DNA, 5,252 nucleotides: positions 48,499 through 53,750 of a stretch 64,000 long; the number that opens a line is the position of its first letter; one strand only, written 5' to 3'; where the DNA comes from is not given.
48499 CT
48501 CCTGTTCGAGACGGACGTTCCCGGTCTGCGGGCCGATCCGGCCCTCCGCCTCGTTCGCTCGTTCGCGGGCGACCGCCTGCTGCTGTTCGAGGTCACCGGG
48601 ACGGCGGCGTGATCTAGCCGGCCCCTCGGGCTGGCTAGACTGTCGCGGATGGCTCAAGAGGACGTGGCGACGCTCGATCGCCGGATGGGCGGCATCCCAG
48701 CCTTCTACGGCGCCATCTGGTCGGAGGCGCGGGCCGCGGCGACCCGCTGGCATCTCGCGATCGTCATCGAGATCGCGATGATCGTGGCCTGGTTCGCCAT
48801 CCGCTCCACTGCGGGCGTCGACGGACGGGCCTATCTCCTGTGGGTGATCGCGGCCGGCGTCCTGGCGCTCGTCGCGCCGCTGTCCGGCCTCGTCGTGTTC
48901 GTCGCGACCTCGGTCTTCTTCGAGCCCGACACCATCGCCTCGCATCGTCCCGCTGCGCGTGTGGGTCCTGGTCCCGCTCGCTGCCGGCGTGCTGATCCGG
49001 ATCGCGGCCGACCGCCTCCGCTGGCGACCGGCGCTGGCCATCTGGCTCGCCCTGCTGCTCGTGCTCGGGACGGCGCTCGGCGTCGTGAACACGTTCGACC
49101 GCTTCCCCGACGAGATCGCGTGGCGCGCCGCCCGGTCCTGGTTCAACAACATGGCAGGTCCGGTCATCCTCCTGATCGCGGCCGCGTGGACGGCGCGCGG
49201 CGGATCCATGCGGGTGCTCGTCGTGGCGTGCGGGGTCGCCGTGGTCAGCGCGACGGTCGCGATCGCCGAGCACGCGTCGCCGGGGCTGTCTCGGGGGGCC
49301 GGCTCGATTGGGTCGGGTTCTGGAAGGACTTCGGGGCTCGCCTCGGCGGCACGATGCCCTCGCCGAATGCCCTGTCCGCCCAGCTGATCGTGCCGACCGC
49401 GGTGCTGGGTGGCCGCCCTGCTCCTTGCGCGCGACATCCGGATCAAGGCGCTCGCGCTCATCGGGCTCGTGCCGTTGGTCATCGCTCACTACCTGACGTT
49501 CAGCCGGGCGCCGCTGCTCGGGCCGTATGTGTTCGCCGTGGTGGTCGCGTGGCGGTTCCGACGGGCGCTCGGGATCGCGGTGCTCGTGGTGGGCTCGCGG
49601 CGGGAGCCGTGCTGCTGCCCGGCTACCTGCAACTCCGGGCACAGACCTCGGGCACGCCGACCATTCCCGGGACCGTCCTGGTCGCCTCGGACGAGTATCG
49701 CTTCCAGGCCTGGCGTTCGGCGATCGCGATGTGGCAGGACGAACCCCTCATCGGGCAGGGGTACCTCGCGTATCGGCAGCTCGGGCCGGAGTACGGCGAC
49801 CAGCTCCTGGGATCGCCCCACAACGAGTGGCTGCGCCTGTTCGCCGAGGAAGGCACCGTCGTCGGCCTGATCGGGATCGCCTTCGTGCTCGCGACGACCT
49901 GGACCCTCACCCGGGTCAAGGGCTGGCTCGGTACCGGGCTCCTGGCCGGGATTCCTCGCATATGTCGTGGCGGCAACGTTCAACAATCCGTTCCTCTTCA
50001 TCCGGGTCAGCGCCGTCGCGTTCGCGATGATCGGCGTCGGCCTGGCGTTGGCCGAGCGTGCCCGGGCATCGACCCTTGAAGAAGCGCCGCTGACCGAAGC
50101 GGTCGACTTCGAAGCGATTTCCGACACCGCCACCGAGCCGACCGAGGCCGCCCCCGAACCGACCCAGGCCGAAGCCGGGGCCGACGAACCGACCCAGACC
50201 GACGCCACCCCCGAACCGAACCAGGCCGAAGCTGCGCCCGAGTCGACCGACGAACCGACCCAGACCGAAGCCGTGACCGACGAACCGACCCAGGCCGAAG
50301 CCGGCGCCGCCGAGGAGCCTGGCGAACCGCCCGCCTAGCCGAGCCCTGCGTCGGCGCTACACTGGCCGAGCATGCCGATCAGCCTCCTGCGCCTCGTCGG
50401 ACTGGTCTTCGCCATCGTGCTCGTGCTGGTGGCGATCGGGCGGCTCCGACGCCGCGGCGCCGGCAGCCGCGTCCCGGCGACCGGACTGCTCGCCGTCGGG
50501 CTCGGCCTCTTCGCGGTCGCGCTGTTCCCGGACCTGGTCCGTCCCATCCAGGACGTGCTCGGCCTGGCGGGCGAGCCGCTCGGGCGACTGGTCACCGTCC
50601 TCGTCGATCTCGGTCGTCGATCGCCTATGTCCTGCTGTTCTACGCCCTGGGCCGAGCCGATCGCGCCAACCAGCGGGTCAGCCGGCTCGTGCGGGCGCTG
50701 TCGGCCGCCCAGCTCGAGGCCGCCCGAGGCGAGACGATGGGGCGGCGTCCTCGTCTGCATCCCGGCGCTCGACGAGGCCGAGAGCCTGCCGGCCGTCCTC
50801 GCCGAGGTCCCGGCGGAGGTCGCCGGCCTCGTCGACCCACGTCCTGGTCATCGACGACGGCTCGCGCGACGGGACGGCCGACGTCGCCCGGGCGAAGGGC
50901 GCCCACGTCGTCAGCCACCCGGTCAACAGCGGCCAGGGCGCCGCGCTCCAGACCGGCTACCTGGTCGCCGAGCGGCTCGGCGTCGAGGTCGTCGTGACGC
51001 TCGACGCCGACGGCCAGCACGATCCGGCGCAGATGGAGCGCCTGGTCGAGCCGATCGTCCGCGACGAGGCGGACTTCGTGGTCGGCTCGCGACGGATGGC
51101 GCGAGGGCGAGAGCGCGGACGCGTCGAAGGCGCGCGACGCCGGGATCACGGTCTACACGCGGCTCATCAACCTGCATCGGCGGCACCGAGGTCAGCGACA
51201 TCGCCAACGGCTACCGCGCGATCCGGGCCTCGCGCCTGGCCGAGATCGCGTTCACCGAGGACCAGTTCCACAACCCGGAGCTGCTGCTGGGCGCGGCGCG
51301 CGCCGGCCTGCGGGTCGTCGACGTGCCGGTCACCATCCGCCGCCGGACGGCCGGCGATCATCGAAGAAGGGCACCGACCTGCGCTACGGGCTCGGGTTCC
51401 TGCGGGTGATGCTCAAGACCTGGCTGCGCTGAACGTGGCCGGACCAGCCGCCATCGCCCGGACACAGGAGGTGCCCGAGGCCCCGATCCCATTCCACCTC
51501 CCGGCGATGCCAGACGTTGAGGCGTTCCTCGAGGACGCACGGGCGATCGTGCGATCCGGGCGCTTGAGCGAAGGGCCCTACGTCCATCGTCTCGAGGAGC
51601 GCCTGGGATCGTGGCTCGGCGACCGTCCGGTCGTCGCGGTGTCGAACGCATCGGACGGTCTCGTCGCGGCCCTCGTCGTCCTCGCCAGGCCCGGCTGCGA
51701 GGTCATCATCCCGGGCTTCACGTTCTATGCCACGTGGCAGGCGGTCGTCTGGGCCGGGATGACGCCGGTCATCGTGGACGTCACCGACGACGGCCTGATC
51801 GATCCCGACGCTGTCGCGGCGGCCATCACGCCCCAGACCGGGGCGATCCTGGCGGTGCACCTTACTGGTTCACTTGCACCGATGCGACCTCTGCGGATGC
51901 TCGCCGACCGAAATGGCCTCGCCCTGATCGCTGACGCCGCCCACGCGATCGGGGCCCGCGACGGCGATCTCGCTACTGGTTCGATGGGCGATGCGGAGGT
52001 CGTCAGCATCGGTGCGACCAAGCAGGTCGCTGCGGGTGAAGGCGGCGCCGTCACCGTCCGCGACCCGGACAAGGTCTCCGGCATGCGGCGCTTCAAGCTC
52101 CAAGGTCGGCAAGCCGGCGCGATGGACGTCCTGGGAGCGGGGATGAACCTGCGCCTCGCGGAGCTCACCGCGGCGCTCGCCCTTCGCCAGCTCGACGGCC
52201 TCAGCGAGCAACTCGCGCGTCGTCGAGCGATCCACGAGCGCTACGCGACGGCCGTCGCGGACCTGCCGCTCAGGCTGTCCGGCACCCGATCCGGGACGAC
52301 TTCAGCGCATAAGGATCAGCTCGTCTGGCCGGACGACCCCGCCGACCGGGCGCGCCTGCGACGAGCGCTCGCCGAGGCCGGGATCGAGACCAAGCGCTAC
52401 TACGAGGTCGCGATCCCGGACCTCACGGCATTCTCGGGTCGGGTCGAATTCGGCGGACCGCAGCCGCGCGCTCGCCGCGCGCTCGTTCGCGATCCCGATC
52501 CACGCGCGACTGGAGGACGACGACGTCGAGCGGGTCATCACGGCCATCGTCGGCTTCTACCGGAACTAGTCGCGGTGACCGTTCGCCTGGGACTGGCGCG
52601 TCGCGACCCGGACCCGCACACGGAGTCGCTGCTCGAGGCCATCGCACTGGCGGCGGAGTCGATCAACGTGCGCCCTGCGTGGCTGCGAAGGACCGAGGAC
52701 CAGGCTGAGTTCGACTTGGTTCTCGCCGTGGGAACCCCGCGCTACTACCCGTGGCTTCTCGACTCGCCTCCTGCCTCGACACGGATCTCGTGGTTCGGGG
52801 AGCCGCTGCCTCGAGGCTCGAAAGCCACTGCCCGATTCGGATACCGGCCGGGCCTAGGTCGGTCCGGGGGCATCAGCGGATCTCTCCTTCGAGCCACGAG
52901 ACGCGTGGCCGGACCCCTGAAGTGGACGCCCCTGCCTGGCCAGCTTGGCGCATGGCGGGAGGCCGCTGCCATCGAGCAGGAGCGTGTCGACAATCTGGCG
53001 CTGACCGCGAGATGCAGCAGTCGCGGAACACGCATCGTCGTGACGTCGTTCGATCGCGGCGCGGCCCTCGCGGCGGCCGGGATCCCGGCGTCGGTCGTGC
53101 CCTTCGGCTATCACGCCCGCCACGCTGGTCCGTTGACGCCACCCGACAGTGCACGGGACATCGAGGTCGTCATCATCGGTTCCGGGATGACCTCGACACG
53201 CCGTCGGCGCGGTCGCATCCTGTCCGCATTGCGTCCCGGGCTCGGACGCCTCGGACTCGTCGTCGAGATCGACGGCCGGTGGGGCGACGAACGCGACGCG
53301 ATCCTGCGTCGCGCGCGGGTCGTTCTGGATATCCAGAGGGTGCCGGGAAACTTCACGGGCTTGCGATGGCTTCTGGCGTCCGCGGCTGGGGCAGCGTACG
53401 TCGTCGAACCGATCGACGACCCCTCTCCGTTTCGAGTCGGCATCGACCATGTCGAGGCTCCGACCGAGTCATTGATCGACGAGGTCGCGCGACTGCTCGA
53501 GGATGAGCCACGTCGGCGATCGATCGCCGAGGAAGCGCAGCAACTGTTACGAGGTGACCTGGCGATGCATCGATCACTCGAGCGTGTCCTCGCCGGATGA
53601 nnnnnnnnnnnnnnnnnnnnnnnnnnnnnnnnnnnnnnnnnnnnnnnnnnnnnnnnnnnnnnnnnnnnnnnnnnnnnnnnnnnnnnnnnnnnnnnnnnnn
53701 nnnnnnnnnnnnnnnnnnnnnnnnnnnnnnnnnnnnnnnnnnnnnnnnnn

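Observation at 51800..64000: Lower-GC, largely intact surface-glycan block encoding a pseudaminic-acid-type pathway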

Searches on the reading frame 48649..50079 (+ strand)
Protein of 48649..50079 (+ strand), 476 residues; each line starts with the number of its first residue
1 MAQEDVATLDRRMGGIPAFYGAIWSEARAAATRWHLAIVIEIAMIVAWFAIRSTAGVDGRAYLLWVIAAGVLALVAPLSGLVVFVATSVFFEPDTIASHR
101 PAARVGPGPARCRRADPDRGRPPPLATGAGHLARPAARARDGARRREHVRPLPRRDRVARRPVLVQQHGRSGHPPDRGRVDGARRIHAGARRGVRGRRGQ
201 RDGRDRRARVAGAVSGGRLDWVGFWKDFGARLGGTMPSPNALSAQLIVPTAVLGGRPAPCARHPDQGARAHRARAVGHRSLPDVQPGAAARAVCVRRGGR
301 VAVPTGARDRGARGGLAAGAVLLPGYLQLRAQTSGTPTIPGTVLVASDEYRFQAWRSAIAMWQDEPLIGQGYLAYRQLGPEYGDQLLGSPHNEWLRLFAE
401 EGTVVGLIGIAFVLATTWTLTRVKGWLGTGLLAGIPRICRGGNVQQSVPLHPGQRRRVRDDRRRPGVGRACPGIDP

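Call 6: search_protein_families(library=pfam, proteins=[window:48649-50079:+], max_evalue=0.01)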
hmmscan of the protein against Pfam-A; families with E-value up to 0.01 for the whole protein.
window:48649-50079:+ (476 aa): 1 family
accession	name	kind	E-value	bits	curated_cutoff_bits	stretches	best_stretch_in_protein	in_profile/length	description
PF04932.20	Wzy_C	-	1.1e-09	38.7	31.7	1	346-407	79-146/149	O-Antigen ligase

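Call 36: find_encoding_contigs(protein=window:48649-50079:+, flank=10000, max_places=4)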
Protein window:48649-50079:+ (476 aa): no gene with exactly this product is on record in the collection.

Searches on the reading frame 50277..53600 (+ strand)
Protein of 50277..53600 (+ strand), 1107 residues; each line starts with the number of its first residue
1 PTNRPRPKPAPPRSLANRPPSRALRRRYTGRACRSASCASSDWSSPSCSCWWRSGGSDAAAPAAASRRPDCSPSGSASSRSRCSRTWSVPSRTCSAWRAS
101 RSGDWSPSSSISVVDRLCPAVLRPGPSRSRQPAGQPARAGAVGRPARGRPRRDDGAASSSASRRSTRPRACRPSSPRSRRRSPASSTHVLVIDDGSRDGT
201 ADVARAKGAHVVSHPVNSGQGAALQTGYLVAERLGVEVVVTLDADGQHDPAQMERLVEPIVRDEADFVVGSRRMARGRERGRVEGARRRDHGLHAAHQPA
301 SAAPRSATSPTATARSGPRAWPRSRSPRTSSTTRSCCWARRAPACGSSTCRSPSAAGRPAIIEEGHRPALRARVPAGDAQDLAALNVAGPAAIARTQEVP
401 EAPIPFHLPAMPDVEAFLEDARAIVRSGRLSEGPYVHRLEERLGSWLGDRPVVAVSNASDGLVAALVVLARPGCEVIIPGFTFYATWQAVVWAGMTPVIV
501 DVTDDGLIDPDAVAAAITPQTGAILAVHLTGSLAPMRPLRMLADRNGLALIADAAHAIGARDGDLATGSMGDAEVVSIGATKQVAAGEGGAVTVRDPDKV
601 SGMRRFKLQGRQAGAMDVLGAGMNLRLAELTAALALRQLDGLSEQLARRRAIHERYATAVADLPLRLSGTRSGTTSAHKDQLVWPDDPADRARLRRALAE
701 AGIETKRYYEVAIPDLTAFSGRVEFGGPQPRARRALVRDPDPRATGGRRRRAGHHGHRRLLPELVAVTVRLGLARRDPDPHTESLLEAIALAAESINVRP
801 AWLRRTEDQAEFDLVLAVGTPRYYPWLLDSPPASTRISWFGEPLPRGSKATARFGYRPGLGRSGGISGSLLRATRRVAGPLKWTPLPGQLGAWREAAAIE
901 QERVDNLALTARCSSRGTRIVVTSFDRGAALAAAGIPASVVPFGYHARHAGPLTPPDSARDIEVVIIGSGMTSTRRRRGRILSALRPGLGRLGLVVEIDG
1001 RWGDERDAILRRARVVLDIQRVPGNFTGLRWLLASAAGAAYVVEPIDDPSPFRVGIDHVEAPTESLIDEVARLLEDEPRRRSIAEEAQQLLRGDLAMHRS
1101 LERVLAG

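Call 7: search_protein_families(library=ncbifam, proteins=[window:50277-53600:+], max_evalue=0.001)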
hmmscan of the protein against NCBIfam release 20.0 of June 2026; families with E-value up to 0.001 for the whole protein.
window:50277-53600:+ (1107 aa): 22 families
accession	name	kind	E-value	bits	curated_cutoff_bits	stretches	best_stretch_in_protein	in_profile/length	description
TIGR04427.1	PLP_DesI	equivalog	5.2e-53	180.5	650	1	404-719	21-340/390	dTDP-4-dehydro-6-deoxyglucose aminotransferase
TIGR03588.1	PseC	equivalog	7.1e-46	156.8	423.5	1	422-709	18-327/380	UDP-4-amino-4,6-dideoxy-N-acetyl-beta-L-altrosamine transaminase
NF008658.2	PRK11658.1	equivalog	6.5e-44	150.1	631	1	404-667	5-278/379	UDP-4-amino-4-deoxy-L-arabinose aminotransferase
TIGR04181.1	NHT_00031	hypoth_equivalog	5.7e-39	134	420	1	425-711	20-328/359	LegC family aminotransferase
NF008687.0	PRK11706.1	equivalog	1.7e-36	125.8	375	1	404-709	2-320/375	dTDP-4-amino-4,6-dideoxygalactose transaminase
TIGR02379.1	ECA_wecE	subfamily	2.8e-25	88.9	434.85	1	404-600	2-200/376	dTDP-4-amino-4,6-dideoxy-D-glucose transaminase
NF058614.1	PPMAGASynPpgS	equivalog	3.7e-24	85.4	370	1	187-280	27-121/226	polyprenyl-phospho-N-acetylgalactosaminyl synthase PpgS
NF011936.0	PRK15407.1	equivalog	9.1e-23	80.6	423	1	428-611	59-252/440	lipopolysaccharide biosynthesis protein RfbH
TIGR04182.1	glyco_TIGR04182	equivalog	1.7e-15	57.2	325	1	187-273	28-110/293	S-layer glycoprotein N-glycosyltransferase AglJ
NF041391.1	DPhHxTase_Halo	equivalog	1.8e-07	30.3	375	1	190-277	27-108/213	dolichyl-phosphate hexose transferase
NF007986.1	PRK10714.1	equivalog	2.3e-07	30.2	529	1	188-278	40-131/316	undecaprenyl-phosphate 4-deoxy-4-formamido-L-arabinose transferase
NF005695.0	PRK07503.1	equivalog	3.4e-07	29.3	666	1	433-662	64-282/403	methionine gamma-lyase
NF004621.0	PRK05957.1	equivalog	5.2e-07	28.7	498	1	452-527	92-167/389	pyridoxal phosphate-dependent aminotransferase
NF005732.0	PRK07550.1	equivalog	7.7e-07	28.5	366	1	437-554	81-206/389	aminotransferase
NF010496.0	PRK13915.1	equivalog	2.1e-06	27.1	262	1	186-270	63-153/307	glucosyl-3-phosphoglycerate synthase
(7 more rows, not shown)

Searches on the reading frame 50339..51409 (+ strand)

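Call 6: search_protein_families(library=pfam, proteins=[window:50372-51409:+], max_evalue=0.01)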
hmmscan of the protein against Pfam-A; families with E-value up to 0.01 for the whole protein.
window:50372-51409:+ (345 aa): 1 family
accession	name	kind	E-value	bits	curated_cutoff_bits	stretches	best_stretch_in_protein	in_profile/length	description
PF10066.14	DUF2304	-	0.0017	19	25.5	1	8-66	4-61/106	Uncharacterized conserved protein (DUF2304)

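Call 11: search_protein_families(library=pfam, proteins=[window:50339-51406:+], max_evalue=0.05)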
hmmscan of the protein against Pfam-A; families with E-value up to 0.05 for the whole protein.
window:50339-51406:+ (356 aa): 2 families
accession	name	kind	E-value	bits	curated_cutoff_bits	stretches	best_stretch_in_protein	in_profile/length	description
PF10066.14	DUF2304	-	0.0018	19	25.5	1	19-77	4-61/106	Uncharacterized conserved protein (DUF2304)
PF06197.19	DUF998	-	0.018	15.1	30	1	19-65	44-91/184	Protein of unknown function (DUF998)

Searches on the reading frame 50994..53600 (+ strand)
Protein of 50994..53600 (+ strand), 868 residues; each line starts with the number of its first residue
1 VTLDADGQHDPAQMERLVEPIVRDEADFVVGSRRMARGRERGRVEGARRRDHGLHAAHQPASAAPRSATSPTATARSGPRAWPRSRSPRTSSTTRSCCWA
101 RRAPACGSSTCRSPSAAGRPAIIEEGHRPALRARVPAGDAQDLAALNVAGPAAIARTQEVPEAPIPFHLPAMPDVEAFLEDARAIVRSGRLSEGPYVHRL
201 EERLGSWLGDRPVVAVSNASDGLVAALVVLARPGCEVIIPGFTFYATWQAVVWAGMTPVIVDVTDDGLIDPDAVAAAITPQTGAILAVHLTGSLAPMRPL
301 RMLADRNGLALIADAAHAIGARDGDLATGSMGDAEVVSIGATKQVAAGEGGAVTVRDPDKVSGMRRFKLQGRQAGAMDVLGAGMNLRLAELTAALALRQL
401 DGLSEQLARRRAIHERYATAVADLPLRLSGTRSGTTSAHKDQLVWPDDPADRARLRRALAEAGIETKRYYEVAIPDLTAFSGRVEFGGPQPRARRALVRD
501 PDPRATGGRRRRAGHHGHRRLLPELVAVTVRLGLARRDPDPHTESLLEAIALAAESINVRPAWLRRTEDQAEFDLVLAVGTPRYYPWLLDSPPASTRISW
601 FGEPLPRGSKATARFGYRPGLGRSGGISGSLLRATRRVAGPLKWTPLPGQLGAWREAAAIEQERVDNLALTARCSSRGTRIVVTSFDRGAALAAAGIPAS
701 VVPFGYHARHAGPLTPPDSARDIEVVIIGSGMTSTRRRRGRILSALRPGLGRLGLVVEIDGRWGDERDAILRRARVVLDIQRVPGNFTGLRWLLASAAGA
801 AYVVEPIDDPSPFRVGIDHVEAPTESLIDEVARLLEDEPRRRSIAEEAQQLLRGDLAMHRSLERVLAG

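Call 5: search_protein_families(library=pfam, proteins=[window:50994-53600:+], max_evalue=0.01)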
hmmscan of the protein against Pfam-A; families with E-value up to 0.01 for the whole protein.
window:50994-53600:+ (868 aa): 6 families
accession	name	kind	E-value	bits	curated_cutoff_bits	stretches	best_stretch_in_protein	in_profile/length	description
PF01041.23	DegT_DnrJ_EryC1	-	6.5e-77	259.6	19.8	1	176-481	5-318/360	DegT/DnrJ/EryC1/StrS aminotransferase family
PF00155.27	Aminotran_1_2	-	7e-10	39.1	19.7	1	197-372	44-236/361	Aminotransferase class I and II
PF13524.12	Glyco_trans_1_2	-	3.1e-06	27.6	25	1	763-860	24-137/144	Glycosyl transferase-like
PF01212.27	Beta_elim_lyase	-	8.5e-06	25.7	27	1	193-427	30-271/288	Beta-eliminating lyase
PF00535.33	Glycos_transf_2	-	4.3e-05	23.9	23.3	1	2-43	84-125/168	Glycosyl transferase family 2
PF00266.25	Aminotran_5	-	0.00028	20.4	21.5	1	213-343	64-201/371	Aminotransferase class-V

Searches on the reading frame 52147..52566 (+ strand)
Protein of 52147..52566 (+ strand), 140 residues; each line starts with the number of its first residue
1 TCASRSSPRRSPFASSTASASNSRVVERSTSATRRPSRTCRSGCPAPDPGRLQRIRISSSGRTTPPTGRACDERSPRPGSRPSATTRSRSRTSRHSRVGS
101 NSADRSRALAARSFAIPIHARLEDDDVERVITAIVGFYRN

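Call 11: search_protein_families(library=pfam, proteins=[window:52147-52566:+], max_evalue=0.05)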
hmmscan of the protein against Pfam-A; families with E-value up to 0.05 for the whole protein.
window:52147-52566:+ (140 aa): 0 families

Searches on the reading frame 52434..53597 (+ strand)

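Call 11: search_protein_families(library=pfam, proteins=[window:52434-53597:+], max_evalue=0.05)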
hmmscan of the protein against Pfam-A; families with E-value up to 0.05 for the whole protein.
window:52434-53597:+ (388 aa): 1 family
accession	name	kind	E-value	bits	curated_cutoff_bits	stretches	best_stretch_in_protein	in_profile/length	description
PF13524.12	Glyco_trans_1_2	-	1.8e-06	28.4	25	1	283-380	24-137/144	Glycosyl transferase-like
